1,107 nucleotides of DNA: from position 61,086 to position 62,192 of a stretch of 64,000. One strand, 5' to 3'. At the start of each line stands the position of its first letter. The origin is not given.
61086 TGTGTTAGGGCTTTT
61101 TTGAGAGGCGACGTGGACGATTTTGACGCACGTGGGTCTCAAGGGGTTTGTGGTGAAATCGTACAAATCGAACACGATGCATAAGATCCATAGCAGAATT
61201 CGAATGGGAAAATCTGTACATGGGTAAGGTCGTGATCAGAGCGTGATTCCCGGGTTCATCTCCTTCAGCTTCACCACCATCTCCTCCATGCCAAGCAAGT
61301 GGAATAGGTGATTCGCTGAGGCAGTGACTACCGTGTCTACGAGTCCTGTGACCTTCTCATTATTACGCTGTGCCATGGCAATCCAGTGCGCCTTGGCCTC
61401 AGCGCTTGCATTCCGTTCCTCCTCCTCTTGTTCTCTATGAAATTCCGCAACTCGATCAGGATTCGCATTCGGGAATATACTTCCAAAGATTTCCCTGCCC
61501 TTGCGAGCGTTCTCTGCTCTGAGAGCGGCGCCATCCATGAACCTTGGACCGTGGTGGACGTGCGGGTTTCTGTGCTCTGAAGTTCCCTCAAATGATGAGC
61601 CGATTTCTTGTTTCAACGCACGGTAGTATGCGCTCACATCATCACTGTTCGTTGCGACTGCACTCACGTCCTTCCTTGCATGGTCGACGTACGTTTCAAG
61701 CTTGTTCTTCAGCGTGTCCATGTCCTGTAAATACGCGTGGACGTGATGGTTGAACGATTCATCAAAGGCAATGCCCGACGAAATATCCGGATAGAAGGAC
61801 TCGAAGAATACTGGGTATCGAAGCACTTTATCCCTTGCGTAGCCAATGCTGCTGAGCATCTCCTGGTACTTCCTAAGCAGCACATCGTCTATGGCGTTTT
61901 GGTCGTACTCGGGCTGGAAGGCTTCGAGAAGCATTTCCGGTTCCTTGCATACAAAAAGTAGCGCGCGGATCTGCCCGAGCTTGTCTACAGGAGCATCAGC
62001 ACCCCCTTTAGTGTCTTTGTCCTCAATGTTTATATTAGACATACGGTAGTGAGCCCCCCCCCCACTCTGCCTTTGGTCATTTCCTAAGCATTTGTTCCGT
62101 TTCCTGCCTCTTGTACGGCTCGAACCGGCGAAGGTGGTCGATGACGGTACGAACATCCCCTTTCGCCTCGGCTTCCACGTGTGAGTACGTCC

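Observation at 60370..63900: Low-GC island carrying an HTH-membrane-HEPN-like-His-rich four-gene operon: candidate mobile defence or toxin module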

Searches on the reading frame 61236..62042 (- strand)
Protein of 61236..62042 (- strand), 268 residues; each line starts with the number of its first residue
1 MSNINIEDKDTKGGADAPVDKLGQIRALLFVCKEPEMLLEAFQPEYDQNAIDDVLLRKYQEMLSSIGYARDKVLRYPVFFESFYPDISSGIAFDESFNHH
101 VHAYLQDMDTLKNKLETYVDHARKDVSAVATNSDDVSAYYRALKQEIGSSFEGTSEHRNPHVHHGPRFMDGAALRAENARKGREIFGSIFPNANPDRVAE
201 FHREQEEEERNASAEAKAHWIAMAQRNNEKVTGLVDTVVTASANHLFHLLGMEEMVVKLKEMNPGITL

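Call 6: search_protein_families(library=pfam, proteins=[window:61236-62042:-], max_evalue=1)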
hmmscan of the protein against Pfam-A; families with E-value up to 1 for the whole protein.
window:61236-62042:- (268 aa): 2 families
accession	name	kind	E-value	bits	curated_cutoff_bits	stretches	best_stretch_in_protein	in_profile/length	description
PF04152.19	Mre11_DNA_bind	-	0.073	13.6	25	1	193-256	105-175/178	Mre11 DNA-binding presumed domain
PF06113.17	BRE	-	0.075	12.3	25.8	1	65-142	47-119/320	Brain and reproductive organ-expressed protein (BRE)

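Call 7: search_protein_families(library=padloc, proteins=[window:61236-62042:-], max_evalue=1)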
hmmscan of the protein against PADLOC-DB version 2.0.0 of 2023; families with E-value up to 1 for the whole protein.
window:61236-62042:- (268 aa): 0 families

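Call 8: search_protein_families(library=phrogs, proteins=[window:61236-62042:-], max_evalue=1)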
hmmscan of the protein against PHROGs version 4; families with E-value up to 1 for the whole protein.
window:61236-62042:- (268 aa): 3 families
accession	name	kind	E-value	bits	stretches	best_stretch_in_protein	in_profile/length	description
phrog_31769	-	unknown function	0.053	14.5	1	193-250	21-78/85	-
phrog_6901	-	unknown function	0.15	13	1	113-150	12-49/107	-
phrog_20542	-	unknown function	0.41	12.3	1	101-171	20-88/122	-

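Call 12: search_protein_families(library=ncbifam, proteins=[window:61236-62042:-], max_evalue=1)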
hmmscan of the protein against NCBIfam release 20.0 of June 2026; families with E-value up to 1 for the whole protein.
window:61236-62042:- (268 aa): 0 families

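Call 31: find_homologous_proteins(query=window:61236-62042:-)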
Query window:61236-62042:- (268 aa): 3 proteins with E <= 0.001 among 631 candidates.
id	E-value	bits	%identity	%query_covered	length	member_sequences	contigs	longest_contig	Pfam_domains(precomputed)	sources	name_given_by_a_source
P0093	4.8e-176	601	100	100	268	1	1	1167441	-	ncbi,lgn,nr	ncbi:MAG: hypothetical protein QY323_01340 [Patescibacteria group bacterium]|nr:MAG: hypothetical pr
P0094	4.1e-149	513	84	100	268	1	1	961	-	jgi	jgi:hypothetical protein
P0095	1.2e-117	410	69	97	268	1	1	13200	-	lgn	-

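Call 33: find_encoding_contigs(protein=P0095, flank=10000, max_places=3)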
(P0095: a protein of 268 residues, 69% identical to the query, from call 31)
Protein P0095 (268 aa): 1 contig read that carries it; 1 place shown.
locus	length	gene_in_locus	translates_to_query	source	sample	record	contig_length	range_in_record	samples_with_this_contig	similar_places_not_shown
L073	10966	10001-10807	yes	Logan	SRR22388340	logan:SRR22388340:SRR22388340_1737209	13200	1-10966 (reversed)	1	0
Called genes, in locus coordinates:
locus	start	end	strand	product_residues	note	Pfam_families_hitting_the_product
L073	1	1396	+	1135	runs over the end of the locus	-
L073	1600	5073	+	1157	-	PF09565:RE_NgoFVII (faint), PF13091:PLDc_2, PF00176:SNF2-rel_dom, PF04851:ResIII (faint), PF00270:DEAD (weak), PF00176:SNF2-rel_dom (weak), PF00271:Helicase_C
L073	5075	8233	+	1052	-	PF02384:N6_Mtase (faint), PF20473:MmeI_Mtase (weak), PF07669:Eco57I, PF12950:TaqI_C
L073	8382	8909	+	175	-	-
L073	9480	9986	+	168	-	-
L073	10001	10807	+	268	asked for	-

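Call 48: predict_structure(alignment_id=A2)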
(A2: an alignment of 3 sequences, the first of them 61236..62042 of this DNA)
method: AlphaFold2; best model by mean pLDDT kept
length: 268 residues; sequences in the alignment: 3
mean_pLDDT: 44.4   pTM: 0.35
mean pLDDT of the five models: 44.4, 43.5, 42.3, 41.9, 39.1
residues with pLDDT >= 90: 0; 70-90: 16; 50-70: 84; < 50: 168
segments of 3 or more residues with pLDDT < 50: 1-105, 150-171, 223-253, 266-268
pLDDT, mean of each block of 10 residues (from residue 1): 26 32 32 32 33 31 28 29 32 37 49 58 55 55 53 38 35 56 61 69 77 57 45 36 41 54 52
secondary structure, 60 per line:
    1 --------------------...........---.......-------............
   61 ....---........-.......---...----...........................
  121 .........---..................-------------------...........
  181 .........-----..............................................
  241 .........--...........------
elements in order: H21-31 H35-41 H49-64 H68-75 H77-83 H94-129 H133-150 H170-189 H195-249 H252-262

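Call 49: search_protein_representatives(alignment_id=A2)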
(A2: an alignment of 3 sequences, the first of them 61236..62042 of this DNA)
Query: 3 sequences, 268 profile positions. Proteins with E-value up to 0.001 (for the whole library): 94; up to 1e-10: 69; up to 1e-30: 17. The best 94 are listed.
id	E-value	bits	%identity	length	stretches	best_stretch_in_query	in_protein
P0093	1.7e-170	581.9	-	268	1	1-268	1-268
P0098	5.4e-46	173.8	-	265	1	22-255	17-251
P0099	9.7e-43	163.1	-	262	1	21-253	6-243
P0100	7.8e-41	156.9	-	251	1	33-253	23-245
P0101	9.9e-38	146.7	-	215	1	22-218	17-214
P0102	6.2e-37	144.1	-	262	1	32-253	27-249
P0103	3.4e-36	141.7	-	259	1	21-260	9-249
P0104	2.6e-34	135.5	-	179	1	15-180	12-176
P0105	7.7e-34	133.9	-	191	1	22-190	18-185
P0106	9.1e-32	127.1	-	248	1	31-263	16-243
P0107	1.0e-31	127.0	-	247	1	21-253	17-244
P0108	2.2e-31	125.9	-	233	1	34-261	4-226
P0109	2.4e-31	125.8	-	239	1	18-253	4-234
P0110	3.4e-31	125.2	-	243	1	20-254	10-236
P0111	5.0e-31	124.7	-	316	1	20-250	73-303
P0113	7.8e-31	124.1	-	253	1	42-261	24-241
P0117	9.1e-30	120.6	-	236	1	21-257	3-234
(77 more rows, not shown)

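Call 52: search_protein_families(library=pfam, alignment_id=A4, max_evalue=0.01)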
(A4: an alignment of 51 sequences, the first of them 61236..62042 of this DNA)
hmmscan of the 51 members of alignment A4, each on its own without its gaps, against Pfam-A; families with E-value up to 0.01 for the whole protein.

A. member 1, window:61236-62042:- (268 aa): 0 families

B. families by the number of members that match (of 51 scanned): 11 families
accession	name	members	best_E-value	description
PF18088.7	Glyco_H_20C_C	1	0.00097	Glycoside Hydrolase 20C C-terminal domain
PF04108.17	ATG17_like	1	0.001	Autophagy protein ATG17-like domain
PF23583.2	EF_HAND_2_PLCG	1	0.0019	PLCG EF-hand motif 2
PF24525.1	TTC3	1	0.0037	TTC3, helical domain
PF08202.16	MIS13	1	0.0043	Mis12-Mtw1 protein family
PF08700.17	VPS51_Exo84_N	1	0.0058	Vps51/EXO84/COG1 N-terminal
PF18730.6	HEPN_Cthe2314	1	0.0065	Cthe_2314-like HEPN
PF20870.2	FAM186A-B_N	1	0.007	FAM186A/B, N-terminal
PF25295.1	TPR_IFT122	1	0.0078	IFT122, TPR domain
PF19417.4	RnlA_toxin_N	1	0.0096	RNase LS, bacterial toxin N-terminal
PF06705.16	SF-assemblin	1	0.01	SF-assemblin/beta giardin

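Call 54: find_encoding_contigs(protein=P0098, flank=6000, max_places=4)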
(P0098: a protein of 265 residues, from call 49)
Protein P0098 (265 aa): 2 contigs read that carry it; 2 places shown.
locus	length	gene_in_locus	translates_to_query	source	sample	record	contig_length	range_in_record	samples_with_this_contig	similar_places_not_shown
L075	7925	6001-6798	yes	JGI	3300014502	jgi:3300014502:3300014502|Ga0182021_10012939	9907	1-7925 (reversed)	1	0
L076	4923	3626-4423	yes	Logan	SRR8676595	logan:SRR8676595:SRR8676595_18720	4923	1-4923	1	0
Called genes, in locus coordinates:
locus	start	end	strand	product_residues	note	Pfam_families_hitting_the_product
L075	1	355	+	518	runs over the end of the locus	PF25881:HH_YBHG, PF25954:Beta-barrel_RND_2, PF25990:Beta-barrel_YknX, PF25967:RND-MFP_C (faint)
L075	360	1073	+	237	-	PF00005:ABC_tran, PF02463:SMC_N (weak), PF13304:AAA_21 (faint)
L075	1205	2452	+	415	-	PF12704:MacB_PCD, PF02687:FtsX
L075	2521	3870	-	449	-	-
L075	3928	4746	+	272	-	-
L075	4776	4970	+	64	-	PF14373:Imm_superinfect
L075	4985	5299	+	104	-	-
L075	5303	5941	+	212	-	PF13676:TIR_2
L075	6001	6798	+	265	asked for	-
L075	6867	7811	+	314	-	PF13208:TerB_N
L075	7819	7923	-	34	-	?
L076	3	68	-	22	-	?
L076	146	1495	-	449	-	-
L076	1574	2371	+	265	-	-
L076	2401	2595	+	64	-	PF14373:Imm_superinfect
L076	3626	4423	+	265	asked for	-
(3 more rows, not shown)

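Call 55: find_encoding_contigs(protein=P0103, flank=6000, max_places=4)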
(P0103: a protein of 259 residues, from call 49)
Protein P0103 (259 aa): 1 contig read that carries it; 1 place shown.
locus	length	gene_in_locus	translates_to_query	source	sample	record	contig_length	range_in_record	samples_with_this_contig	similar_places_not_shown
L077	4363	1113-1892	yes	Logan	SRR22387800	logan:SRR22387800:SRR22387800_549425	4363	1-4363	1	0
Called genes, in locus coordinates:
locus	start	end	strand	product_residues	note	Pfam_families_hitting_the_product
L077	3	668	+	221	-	?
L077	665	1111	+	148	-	-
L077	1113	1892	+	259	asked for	-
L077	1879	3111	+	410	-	PF01420:Methylase_S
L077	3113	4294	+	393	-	PF14082:SduA_C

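Call 59: search_solved_structures(query=A4, max_evalue=1)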
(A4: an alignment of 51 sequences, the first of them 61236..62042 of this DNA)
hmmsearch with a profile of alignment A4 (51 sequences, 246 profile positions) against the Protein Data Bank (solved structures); distinct sequences matched with E-value up to 1: 1.
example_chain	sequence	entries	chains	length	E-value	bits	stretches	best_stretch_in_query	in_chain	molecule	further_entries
2lkg_A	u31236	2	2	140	0.36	13.4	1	16-85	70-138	Acetylcholine receptor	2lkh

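Call 62: predict_structure(alignment_id=A4)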
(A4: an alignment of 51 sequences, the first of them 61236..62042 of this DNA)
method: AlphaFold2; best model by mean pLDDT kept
length: 268 residues; sequences in the alignment: 51
mean_pLDDT: 93.2   pTM: 0.88
mean pLDDT of the five models: 93.2, 92.8, 92.1, 91.5, 91.3
residues with pLDDT >= 90: 230; 70-90: 24; 50-70: 13; < 50: 1
segments of 3 or more residues with pLDDT < 50: none
pLDDT, mean of each block of 10 residues (from residue 1): 57 73 97 94 91 97 98 98 94 95 97 98 98 98 98 88 80 96 96 97 98 98 97 98 97 95 93
secondary structure, 60 per line:
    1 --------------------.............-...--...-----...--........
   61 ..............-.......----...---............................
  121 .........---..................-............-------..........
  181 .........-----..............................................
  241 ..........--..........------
elements in order: H21-33 H53-74 H76-82 H93-129 H133-150 H152-163 H171-189 H195-250 H253-262

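Call 66: find_encoding_contigs(protein=P0099, flank=6000, max_places=3)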
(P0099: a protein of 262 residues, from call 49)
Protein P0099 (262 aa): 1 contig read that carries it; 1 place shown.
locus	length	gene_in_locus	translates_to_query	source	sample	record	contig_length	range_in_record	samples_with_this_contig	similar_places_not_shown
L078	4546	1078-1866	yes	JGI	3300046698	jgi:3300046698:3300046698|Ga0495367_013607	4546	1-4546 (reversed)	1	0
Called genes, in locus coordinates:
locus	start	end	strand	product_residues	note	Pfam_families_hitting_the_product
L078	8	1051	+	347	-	PF13087:AAA_12 (faint), PF01396:Zn_ribbon_Top1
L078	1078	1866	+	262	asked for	-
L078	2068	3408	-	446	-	PF00239:Resolvase, PF07508:Recombinase, PF13408:Zn_ribbon_recom (weak)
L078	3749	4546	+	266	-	?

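Call 68: fold_search(model_id=the predicted structure, library=pdb)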
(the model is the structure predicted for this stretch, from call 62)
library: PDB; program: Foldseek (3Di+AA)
matches with E <= 10: 532; with E <= 0.001: 0
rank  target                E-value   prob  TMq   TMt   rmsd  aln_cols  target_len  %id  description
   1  4tql_A                3.9e-02  0.75  0.22  0.24  33.7       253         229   10  Computationally designed three helix bundle (released 2014-10-15)
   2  6r1j_J                4.4e-02  0.63  0.20  0.21  28.1       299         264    9  Structure of the soluble AhlC triple head mutant of the tripartite alpha-pore forming toxin, AHL, from Aeromonas hydro (released 2019-07-10)
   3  6r1j_D                5.6e-02  0.69  0.23  0.24  29.2       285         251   11  Structure of the soluble AhlC triple head mutant of the tripartite alpha-pore forming toxin, AHL, from Aeromonas hydro (released 2019-07-10)
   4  6h2e_Q                5.8e-02  0.69  0.23  0.23  28.9       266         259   12  Structure of the soluble AhlC of the tripartite alpha-pore forming toxin, AHL, from Aeromonas hydrophila. (released 2019-07-10)
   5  6h2e_P                7.3e-02  0.51  0.21  0.22  28.4       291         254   11  Structure of the soluble AhlC of the tripartite alpha-pore forming toxin, AHL, from Aeromonas hydrophila. (released 2019-07-10)
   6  4tql_B                8.0e-02  0.51  0.20  0.21  30.5       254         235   10  Computationally designed three helix bundle (released 2014-10-15)
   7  7a0g_III              8.8e-02  0.41  0.19  0.17  34.8       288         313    9  Structure of the SmhB pore of the tripartite alpha-pore forming toxin, Smh, from Serratia marcescens. (released 2021-03-31)
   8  7a0g_DDD              9.2e-02  0.33  0.17  0.15  34.5       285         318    9  Structure of the SmhB pore of the tripartite alpha-pore forming toxin, Smh, from Serratia marcescens. (released 2021-03-31)
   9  7a0g_BBB              1.0e-01  0.30  0.18  0.15  34.9       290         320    9  Structure of the SmhB pore of the tripartite alpha-pore forming toxin, Smh, from Serratia marcescens. (released 2021-03-31)
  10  3i2w_B                1.3e-01  0.44  0.20  0.19  30.4       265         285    9  Crystal structure of EFC/F-BAR domain of Drosophila Syndapin/PACSIN (released 2010-03-02)
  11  6h2d_P                1.3e-01  0.33  0.18  0.21  26.9       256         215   10  Structure of the soluble AhlC of the tripartite alpha-pore forming toxin, AHL, from Aeromonas hydrophila. (released 2019-07-10)
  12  3caz_B                1.8e-01  0.69  0.27  0.32  26.7       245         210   12  Crystal structure of a BAR protein from Galdieria sulphuraria (released 2008-03-04)
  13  6grj_E                2.1e-01  0.69  0.29  0.23  35.0       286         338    8  Structure of the AhlB pore of the tripartite alpha-pore forming toxin, AHL, from Aeromonas hydrophila. (released 2019-07-03)
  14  7a0g_FFF              2.2e-01  0.21  0.17  0.15  34.2       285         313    9  Structure of the SmhB pore of the tripartite alpha-pore forming toxin, Smh, from Serratia marcescens. (released 2021-03-31)
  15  6h2f_J                2.3e-01  0.47  0.25  0.20  33.5       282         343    9  Structure of the pre-pore AhlB of the tripartite alpha-pore forming toxin, AHL, from Aeromonas hydrophila. (released 2019-07-10)
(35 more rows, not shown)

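Call 73: fold_search(model_id=the predicted structure, library=viral)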
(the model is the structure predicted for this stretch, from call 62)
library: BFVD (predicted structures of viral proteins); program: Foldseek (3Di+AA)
matches with E <= 10: 386; with E <= 0.001: 0
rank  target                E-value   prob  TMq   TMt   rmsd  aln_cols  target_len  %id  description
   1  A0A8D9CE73            9.2e-02  0.66  0.25  0.19  30.2       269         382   11  Uncharacterized protein [uncultured marine phage]
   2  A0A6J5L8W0            9.6e-02  0.66  0.27  0.23  18.0       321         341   10  Flagellar basal-body/hook protein, C-terminal domain containing protein [uncultured Caudovirales phage]
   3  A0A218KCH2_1          2.4e-01  0.38  0.23  0.08  28.4       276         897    8  (no name in the UniProt tables at hand)
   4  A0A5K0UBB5            3.3e-01  0.28  0.22  0.21  19.9       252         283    9  Putative t-snare protein [Yasminevirus sp. GU-2018]
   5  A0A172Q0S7            3.6e-01  0.38  0.24  0.27  27.1       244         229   11  PspA/IM30 family protein [Acinetobacter phage vB_AbaM_ME3]
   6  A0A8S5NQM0            3.7e-01  0.20  0.18  0.16  31.6       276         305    9  Uncharacterized protein [Myoviridae sp. ctagO6]
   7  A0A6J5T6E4            4.1e-01  0.23  0.21  0.16  48.0       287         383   12  Uncharacterized protein [uncultured Caudovirales phage]
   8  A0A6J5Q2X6            4.1e-01  0.18  0.19  0.17  33.1       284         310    9  Intramolecular chaperone auto-processing domain containing protein [uncultured Caudovirales phage]
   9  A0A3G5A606            4.1e-01  0.15  0.18  0.17  21.8       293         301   12  Uncharacterized protein [Harvfovirus sp.]
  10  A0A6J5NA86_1          4.3e-01  0.18  0.22  0.08  65.9       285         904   10  DUF4214 domain-containing protein [uncultured Caudovirales phage]
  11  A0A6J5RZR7            4.9e-01  0.13  0.15  0.12  29.5       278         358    9  Uncharacterized protein [uncultured Caudovirales phage]
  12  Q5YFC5                5.6e-01  0.21  0.20  0.18  28.9       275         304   12  Uncharacterized protein [Singapore grouper iridovirus]
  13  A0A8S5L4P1            6.2e-01  0.15  0.18  0.19  20.1       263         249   17  Chemotaxis methyl-accepting receptor HlyB-like 4HB MCP domain-containing protein (Fragment) [ssRNA phage SRR5466725_21]
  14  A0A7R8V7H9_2          6.5e-01  0.75  0.35  0.09  12.1       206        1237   14  CP2475L CDS [African swine fever virus]
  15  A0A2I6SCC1            6.5e-01  0.23  0.22  0.24  14.9       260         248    6  WSSV441 [White spot syndrome virus]
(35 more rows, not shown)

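Call 76: search_protein_families(library=pfam, proteins=[L073:8382-8909:+, L077:665-1111:+, L077:3-668:+], max_evalue=0.05)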
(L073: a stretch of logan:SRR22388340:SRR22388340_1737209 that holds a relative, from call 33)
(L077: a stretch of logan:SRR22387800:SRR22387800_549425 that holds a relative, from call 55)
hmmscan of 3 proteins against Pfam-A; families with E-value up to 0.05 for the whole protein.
L073:8382-8909:+ (175 aa): 1 family
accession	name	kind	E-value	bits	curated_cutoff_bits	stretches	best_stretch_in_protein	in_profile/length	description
PF08847.16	Crr6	-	0.021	15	25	1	29-95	12-77/150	Chlororespiratory reduction 6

L077:665-1111:+ (148 aa): 1 family
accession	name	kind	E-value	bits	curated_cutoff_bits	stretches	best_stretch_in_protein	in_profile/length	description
PF24101.1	eWH_GTF3C1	-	0.017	15.3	30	1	16-59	40-83/110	GTF3C1, extended winged-helix domain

L077:3-668:+ (221 aa): 0 families

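Call 79: search_dna_similar(query=window:61236-62042:-, collection=phages, mode=protein, max_evalue=0.01, max_rows=15)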
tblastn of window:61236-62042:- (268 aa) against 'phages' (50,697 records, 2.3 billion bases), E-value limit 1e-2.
No match.

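Call 80: search_dna_similar(query=window:61236-62042:-, collection=plasmids, mode=protein, max_evalue=0.01, max_rows=15)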
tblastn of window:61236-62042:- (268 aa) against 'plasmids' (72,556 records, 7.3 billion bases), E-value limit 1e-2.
No match.
